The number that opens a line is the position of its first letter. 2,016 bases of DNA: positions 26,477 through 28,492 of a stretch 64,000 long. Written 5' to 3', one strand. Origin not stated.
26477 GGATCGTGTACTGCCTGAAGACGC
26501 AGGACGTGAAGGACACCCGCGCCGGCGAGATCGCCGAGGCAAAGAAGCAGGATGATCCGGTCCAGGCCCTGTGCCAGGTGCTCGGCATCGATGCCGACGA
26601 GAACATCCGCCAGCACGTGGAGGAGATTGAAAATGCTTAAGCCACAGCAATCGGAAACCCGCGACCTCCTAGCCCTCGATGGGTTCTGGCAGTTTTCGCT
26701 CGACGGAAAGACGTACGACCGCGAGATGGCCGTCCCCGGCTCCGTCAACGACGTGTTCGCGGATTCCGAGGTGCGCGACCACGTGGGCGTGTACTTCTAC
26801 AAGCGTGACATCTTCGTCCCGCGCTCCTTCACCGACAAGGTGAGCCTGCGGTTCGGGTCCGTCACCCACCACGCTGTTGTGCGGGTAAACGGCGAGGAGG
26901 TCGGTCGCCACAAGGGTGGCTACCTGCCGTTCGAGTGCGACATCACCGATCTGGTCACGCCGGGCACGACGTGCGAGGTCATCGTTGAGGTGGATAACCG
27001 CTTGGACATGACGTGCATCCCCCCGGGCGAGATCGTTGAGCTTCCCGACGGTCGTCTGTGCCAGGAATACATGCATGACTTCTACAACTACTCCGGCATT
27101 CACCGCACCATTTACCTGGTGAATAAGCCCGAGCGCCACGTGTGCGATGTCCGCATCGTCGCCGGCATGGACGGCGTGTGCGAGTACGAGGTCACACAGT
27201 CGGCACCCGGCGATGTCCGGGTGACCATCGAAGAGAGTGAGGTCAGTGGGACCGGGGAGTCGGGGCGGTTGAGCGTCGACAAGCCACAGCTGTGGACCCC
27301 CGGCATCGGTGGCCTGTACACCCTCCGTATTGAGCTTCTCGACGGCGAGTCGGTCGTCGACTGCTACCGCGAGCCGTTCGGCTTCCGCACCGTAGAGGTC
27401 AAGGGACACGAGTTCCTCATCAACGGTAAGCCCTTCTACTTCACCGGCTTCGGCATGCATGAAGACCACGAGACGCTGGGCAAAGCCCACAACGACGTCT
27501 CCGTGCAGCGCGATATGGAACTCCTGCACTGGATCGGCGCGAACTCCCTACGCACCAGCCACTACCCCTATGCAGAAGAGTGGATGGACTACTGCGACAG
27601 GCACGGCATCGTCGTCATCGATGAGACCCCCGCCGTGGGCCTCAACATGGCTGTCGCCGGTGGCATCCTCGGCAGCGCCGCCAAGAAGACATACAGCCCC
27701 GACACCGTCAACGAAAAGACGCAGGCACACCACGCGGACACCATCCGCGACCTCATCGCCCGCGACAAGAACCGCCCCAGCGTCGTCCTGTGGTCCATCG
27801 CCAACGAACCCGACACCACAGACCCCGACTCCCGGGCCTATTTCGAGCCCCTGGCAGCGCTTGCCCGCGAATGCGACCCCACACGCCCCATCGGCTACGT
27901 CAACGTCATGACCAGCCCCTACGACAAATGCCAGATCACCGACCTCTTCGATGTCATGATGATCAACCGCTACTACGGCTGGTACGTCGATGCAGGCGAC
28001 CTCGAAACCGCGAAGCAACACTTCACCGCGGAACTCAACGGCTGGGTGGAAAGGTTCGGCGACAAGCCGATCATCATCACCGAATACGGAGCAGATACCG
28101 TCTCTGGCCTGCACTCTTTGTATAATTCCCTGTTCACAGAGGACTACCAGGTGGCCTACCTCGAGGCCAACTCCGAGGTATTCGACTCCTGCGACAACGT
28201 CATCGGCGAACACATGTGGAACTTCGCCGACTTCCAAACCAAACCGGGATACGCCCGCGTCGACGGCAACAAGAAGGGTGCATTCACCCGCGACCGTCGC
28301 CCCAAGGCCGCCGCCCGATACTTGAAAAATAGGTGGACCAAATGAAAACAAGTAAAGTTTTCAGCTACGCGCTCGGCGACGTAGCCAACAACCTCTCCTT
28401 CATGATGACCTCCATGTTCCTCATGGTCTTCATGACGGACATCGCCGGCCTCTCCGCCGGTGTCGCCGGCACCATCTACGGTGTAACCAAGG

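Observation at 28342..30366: Glucuronide GPH transporter fused in-frame to a cytidylate-kinase-like (Cytidylate_kin2-type) domain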

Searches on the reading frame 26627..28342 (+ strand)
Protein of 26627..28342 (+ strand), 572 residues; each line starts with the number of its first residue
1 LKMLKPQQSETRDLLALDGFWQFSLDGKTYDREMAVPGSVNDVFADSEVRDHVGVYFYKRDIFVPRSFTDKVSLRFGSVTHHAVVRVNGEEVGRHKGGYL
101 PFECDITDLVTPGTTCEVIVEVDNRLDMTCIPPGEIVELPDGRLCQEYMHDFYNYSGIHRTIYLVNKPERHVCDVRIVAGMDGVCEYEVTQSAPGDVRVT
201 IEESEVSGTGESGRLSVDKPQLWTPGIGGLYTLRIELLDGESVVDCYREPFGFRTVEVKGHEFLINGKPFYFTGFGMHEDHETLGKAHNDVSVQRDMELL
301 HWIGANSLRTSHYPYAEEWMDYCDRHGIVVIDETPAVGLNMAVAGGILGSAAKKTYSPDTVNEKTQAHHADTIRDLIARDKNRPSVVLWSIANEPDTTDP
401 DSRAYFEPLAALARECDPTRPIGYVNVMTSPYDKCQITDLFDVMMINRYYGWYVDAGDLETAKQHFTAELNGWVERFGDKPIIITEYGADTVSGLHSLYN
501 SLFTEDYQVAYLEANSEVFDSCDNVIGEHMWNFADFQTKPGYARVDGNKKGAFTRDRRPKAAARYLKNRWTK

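Call 3: search_protein_families(library=pfam, proteins=[window:26627-28342:+], max_evalue=0.01)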
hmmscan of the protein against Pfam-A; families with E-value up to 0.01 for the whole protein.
window:26627-28342:+ (572 aa): 4 families
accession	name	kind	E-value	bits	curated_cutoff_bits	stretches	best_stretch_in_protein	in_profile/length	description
PF02836.23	Glyco_hydro_2_C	-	6.5e-86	288.6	21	1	256-571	1-298/302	Glycosyl hydrolases family 2, TIM barrel domain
PF02837.24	Glyco_hydro_2_N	-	3.6e-20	73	28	1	44-168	55-169/169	Glycosyl hydrolases family 2, sugar binding domain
PF00703.27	Glyco_hydro_2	-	5.8e-10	40.4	23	1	204-254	65-109/109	Glycosyl hydrolases family 2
PF22666.2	Glyco_hydro_2_N2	-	9.9e-06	26.1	27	1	56-124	50-119/167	Glycosyl hydrolase 2 galactose-binding domain-like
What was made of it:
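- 26627..28345 (+): uidA, GH2 beta-glucuronidase, immediately upstream. GH2 Pfam domains in call 3.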

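Call 62: search_protein_families(library=ncbifam, proteins=[window:26627-28342:+], max_evalue=1e-10)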
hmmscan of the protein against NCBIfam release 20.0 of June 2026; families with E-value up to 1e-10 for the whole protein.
window:26627-28342:+ (572 aa): 11 families
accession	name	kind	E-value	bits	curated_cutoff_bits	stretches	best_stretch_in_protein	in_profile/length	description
NF007538.0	PRK10150.1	equivalog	1.3e-229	763.6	544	1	3-572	1-597/607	beta-glucuronidase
NF050095.1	BetGlucuronLacZ4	equivalog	1.7e-54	185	950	2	212-571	235-584/666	beta-glucuronidase LacZ4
NF052611.1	beta_gal_Bga2A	equivalog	8e-50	169.8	999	1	54-444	113-502/1007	beta-galactosidase, LacZ type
NF041462.1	GalA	equivalog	4.4e-48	164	900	1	212-337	247-373/763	beta-galactosidase GalA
NF041463.1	GalB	equivalog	1.1e-43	149.2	900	1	211-487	305-572/869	beta-galactosidase GalB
NF007666.0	PRK10340.1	equivalog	3.7e-41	140.9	1284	1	214-535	277-547/1030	beta-galactosidase subunit alpha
NF041100.1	betagal_LacZ_Ttogales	equivalog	1.1e-36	126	2000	1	214-444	277-487/1090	beta-galactosidase LacZ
NF007074.0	PRK09525.1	subfamily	5.2e-34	117.2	1221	1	212-425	291-488/1027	beta-galactosidase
NF049891.1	Bet1-4galacdseBT4156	equivalog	1.8e-25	89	1700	1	50-395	75-408/946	exo-beta-1,4-galactosidase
NF049877.1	GlucurArabfur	equivalog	3.3e-18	64.7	1800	1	216-544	605-901/1400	beta-d-glucuronidase/beta-L-arabinofuranosidase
NF049890.1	Bet1-4galacdseBT4151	equivalog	1e-13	50.2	1500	0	48-129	101-182/952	exo-beta-1,4-galactosidase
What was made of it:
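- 26627..28345 (+): NF007538 equivalog 763.6 bits against 544 (call 62).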
